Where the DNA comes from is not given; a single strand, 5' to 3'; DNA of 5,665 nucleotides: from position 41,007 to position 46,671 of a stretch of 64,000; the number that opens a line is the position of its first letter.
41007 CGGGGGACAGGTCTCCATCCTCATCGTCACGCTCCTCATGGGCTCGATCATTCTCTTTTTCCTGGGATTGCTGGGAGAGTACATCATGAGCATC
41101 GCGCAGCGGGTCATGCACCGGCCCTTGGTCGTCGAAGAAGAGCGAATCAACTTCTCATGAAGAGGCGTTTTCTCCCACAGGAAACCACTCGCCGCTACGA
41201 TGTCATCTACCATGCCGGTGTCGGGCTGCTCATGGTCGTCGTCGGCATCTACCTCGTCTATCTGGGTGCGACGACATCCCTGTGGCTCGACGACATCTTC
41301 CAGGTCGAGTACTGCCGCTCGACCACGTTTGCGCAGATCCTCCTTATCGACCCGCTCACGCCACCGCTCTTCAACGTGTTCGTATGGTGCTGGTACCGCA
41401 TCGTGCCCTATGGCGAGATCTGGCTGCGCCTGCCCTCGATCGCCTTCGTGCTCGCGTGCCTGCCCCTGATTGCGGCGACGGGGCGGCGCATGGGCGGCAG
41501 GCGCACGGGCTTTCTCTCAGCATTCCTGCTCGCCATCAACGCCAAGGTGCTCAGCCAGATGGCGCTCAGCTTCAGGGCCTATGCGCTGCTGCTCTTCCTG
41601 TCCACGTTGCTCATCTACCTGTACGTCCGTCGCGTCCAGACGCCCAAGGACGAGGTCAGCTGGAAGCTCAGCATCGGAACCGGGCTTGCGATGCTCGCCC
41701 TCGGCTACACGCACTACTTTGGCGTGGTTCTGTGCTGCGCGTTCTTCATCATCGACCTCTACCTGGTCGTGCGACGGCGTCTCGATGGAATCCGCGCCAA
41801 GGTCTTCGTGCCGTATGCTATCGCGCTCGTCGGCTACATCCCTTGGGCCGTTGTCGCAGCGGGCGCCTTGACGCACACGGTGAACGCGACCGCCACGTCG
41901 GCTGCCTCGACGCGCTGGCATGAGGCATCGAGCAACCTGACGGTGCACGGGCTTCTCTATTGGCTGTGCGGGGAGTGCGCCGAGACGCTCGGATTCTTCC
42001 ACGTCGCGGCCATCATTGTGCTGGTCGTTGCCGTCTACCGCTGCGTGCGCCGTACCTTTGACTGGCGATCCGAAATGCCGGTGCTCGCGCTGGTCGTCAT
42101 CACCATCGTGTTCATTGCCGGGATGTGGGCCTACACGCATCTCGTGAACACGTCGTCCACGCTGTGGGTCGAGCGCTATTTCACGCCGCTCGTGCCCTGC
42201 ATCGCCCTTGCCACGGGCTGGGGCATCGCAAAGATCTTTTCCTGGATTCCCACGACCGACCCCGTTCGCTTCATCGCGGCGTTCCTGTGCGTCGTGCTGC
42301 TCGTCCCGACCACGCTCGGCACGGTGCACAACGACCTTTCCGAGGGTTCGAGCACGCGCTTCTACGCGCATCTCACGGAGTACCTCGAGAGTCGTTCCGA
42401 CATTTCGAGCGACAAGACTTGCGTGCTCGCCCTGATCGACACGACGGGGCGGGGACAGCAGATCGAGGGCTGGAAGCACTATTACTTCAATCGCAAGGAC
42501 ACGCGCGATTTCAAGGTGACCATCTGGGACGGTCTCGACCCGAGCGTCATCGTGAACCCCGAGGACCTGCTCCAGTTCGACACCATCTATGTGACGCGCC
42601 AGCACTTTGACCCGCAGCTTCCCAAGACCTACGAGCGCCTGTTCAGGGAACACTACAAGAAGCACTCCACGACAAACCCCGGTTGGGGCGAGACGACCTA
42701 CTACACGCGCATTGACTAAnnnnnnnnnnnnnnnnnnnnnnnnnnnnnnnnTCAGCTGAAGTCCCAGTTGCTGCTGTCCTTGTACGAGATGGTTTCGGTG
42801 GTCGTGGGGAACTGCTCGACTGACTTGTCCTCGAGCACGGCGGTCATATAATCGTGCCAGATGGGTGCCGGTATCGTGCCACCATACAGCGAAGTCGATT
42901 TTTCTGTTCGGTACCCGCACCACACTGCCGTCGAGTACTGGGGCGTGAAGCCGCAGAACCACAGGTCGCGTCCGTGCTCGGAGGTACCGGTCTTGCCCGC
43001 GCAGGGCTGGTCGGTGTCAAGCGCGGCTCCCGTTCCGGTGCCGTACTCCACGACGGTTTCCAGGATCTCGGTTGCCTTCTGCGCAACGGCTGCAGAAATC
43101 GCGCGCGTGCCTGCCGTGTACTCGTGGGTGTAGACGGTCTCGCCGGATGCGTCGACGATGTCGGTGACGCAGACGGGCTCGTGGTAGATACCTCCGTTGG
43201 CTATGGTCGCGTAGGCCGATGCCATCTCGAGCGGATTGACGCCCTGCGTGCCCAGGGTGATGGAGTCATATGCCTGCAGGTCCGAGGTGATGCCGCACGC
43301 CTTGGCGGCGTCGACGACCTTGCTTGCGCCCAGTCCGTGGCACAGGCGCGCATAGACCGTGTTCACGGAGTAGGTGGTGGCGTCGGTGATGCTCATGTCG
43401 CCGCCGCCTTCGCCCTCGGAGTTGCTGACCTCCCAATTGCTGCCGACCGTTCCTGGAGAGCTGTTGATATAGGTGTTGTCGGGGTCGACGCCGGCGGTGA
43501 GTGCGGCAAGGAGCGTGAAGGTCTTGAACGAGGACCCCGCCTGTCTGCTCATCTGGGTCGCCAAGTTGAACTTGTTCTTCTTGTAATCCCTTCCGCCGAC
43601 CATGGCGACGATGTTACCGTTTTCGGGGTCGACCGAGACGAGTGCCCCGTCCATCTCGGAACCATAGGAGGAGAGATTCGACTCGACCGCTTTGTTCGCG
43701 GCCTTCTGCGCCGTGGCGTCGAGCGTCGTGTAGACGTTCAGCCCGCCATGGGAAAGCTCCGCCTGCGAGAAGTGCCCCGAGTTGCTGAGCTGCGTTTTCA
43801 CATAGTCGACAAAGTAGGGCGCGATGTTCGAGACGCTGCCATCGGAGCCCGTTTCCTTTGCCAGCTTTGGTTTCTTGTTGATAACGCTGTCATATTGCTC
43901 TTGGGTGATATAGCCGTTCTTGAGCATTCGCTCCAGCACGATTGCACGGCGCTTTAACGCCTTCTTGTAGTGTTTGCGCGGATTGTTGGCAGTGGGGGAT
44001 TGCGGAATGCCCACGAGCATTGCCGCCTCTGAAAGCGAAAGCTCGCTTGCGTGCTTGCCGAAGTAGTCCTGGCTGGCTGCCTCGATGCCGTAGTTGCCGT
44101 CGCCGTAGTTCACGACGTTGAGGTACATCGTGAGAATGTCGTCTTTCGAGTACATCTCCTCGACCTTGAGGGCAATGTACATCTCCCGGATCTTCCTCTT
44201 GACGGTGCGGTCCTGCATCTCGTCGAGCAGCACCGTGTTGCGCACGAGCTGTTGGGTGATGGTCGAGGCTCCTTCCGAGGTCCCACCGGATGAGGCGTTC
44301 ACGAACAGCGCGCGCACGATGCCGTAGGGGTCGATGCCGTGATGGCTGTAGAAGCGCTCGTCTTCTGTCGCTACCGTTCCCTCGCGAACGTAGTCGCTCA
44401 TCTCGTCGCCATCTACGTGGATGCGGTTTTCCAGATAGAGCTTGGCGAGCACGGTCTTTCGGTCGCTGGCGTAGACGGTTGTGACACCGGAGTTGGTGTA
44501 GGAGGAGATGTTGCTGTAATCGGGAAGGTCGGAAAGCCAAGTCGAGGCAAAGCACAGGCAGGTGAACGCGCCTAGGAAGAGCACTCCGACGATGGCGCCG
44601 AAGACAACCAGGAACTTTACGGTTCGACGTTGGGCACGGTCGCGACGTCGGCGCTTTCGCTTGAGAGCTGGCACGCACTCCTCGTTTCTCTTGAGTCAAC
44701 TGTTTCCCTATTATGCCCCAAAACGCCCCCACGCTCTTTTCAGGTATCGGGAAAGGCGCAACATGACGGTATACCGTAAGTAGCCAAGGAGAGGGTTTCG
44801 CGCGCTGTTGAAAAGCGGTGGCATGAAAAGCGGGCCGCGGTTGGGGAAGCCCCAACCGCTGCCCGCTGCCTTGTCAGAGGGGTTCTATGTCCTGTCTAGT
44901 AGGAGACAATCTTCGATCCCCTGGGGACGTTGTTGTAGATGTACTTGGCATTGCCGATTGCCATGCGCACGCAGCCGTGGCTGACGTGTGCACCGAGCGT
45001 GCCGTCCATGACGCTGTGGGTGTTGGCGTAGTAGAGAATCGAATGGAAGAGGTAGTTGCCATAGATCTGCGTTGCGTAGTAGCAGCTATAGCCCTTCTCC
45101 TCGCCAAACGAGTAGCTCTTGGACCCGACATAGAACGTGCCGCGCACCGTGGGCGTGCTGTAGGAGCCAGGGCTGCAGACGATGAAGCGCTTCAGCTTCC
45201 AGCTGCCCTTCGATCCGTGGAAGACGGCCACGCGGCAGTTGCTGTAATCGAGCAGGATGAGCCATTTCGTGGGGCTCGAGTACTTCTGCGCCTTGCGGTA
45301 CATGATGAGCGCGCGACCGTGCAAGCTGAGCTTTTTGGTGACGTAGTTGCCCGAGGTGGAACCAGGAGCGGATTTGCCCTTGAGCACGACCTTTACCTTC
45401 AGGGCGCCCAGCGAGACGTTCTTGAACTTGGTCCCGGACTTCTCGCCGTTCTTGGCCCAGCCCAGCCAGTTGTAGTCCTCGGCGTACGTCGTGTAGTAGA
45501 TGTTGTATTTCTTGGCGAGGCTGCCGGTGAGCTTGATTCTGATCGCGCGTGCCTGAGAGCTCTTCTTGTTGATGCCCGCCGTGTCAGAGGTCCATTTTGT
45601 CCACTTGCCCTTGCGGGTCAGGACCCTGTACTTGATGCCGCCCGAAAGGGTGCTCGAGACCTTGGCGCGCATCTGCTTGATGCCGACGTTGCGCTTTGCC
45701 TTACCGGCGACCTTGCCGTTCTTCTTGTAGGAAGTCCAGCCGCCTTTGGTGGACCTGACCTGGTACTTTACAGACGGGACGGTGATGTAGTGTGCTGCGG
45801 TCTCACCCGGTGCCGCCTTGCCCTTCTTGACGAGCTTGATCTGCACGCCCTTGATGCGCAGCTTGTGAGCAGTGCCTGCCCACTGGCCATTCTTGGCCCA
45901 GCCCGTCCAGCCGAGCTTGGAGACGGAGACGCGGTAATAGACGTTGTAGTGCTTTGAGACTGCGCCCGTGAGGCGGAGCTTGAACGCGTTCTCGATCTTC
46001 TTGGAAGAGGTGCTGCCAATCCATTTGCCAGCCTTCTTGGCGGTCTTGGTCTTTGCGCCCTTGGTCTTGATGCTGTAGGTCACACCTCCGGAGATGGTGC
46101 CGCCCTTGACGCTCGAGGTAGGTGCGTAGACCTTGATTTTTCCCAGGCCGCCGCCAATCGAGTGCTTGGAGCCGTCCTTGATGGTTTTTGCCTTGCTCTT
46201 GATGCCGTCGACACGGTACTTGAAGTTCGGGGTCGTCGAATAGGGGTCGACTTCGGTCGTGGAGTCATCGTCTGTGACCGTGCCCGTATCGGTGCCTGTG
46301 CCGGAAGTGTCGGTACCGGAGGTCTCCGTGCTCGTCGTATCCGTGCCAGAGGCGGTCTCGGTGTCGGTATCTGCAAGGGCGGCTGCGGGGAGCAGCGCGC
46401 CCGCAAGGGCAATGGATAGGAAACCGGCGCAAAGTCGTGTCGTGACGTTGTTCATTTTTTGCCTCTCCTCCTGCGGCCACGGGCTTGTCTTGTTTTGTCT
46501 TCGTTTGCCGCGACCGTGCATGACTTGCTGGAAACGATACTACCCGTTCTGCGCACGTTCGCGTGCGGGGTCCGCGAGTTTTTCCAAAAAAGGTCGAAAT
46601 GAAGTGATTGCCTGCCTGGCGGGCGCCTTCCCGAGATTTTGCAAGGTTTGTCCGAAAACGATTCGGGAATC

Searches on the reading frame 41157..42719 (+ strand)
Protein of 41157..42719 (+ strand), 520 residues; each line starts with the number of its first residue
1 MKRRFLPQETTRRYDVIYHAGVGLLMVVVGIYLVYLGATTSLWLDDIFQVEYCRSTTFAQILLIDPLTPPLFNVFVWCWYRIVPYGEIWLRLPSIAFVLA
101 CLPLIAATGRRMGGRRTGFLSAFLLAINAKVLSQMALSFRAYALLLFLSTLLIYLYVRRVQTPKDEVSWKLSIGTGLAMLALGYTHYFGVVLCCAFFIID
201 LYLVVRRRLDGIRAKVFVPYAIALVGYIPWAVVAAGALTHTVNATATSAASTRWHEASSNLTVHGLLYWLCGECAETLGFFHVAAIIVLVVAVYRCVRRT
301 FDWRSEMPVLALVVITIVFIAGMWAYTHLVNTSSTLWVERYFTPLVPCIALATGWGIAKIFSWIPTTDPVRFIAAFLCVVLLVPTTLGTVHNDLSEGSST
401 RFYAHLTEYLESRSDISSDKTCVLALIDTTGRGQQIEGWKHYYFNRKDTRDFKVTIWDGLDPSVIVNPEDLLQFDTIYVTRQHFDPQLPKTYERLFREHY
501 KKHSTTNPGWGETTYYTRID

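Call 48: search_protein_families(library=pfam, proteins=[window:41157-42719:+], max_evalue=0.01)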
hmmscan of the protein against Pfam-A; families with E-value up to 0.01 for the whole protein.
window:41157-42719:+ (520 aa): 1 family
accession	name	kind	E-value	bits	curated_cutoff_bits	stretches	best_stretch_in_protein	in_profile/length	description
PF13231.12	PMT_2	-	1.6e-07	32.1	26.1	1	69-229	3-156/160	Dolichyl-phosphate-mannose-protein mannosyltransferase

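Call 93: search_protein_families(library=ncbifam, proteins=[window:41157-42719:+], max_evalue=1e-8)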
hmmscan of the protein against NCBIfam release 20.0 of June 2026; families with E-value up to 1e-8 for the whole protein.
window:41157-42719:+ (520 aa): 0 families

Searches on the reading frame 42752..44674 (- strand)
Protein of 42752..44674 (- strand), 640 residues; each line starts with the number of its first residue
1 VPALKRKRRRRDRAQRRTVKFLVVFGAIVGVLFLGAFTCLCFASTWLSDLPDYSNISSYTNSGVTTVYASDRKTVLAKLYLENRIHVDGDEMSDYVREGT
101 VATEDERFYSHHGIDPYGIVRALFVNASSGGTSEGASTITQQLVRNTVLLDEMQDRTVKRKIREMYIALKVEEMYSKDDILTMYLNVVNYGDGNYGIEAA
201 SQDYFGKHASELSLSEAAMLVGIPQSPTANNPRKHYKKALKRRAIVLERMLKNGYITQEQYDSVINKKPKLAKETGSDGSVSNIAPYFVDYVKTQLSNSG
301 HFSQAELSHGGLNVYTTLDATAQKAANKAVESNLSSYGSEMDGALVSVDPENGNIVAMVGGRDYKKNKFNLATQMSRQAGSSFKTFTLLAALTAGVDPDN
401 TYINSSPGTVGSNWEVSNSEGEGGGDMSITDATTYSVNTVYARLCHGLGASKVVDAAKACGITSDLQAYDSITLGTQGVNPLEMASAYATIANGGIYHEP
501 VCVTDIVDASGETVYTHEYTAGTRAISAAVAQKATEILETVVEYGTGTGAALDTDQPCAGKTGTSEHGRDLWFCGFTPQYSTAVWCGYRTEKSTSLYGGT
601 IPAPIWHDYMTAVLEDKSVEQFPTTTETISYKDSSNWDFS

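Call 9: search_protein_families(library=pfam, proteins=[window:42752-44674:-])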
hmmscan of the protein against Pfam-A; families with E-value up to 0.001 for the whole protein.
window:42752-44674:- (640 aa): 2 families
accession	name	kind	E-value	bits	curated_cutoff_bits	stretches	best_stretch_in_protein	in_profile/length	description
PF00912.28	Transgly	-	1.2e-63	214.2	27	1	75-250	4-177/178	Transglycosylase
PF00905.27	Transpeptidase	-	1.4e-40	139.9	22.1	1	343-610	1-298/299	Penicillin binding protein transpeptidase domain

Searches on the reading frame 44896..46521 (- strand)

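Call 9: search_protein_families(library=pfam, proteins=[window:44896-46521:-])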
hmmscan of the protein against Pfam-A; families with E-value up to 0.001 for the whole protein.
window:44896-46521:- (541 aa): 3 families
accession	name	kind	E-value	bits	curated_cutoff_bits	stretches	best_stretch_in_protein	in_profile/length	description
PF07538.16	ChW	-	8.8e-15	54.7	22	2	200-232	2-35/35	Clostridial hydrophobic W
PF03734.19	YkuD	-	1.5e-11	45.5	23.4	1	421-539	3-145/146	L,D-transpeptidase catalytic domain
PF21827.1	New_glue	-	0.00064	19.9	31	1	35-104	7-75/94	New glue protein family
